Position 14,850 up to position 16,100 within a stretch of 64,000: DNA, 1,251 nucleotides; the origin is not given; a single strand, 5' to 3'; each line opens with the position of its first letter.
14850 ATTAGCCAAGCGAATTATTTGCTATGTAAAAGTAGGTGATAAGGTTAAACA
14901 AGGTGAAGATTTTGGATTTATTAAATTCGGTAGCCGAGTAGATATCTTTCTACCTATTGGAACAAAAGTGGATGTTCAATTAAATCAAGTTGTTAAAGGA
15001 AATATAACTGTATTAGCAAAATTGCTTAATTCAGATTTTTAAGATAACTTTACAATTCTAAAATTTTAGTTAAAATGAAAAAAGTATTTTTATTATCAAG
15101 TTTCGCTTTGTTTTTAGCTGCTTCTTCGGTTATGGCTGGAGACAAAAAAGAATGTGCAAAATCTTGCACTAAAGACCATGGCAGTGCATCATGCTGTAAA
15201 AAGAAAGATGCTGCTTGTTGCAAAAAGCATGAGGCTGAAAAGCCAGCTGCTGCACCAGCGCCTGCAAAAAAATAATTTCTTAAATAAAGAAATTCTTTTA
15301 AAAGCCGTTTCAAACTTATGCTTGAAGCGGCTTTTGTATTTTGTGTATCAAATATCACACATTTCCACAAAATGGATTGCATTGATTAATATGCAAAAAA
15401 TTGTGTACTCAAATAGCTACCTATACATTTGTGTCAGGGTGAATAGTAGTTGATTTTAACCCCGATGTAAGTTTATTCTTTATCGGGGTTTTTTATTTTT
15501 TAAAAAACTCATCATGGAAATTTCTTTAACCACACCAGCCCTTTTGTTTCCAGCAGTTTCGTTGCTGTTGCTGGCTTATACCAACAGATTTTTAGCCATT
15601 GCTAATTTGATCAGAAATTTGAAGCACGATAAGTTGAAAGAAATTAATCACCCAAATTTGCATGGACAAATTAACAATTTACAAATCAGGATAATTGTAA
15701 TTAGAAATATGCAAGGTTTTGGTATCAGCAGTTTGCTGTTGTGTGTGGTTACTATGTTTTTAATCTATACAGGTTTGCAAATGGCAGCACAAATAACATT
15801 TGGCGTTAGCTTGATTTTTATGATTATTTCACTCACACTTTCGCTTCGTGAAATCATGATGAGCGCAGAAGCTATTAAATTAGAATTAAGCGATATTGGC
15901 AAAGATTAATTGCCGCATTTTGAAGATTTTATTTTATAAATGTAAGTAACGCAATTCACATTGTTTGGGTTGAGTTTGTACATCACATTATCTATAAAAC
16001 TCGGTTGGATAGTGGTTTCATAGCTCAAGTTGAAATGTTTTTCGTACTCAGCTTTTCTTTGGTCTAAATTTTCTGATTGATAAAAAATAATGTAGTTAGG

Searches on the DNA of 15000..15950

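Call 83: search_rna_families(source=window, start=15000, end=15950, threshold=evalue, max_evalue=0.1)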
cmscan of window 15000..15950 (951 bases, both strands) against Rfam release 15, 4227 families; matches with E-value up to 0.1: 1.
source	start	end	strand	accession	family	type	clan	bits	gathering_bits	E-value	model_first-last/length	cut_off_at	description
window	15262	15345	+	RF00242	ctRNA_pT181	Gene; antisense;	-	33.3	56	0.016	1-94/94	no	ctRNA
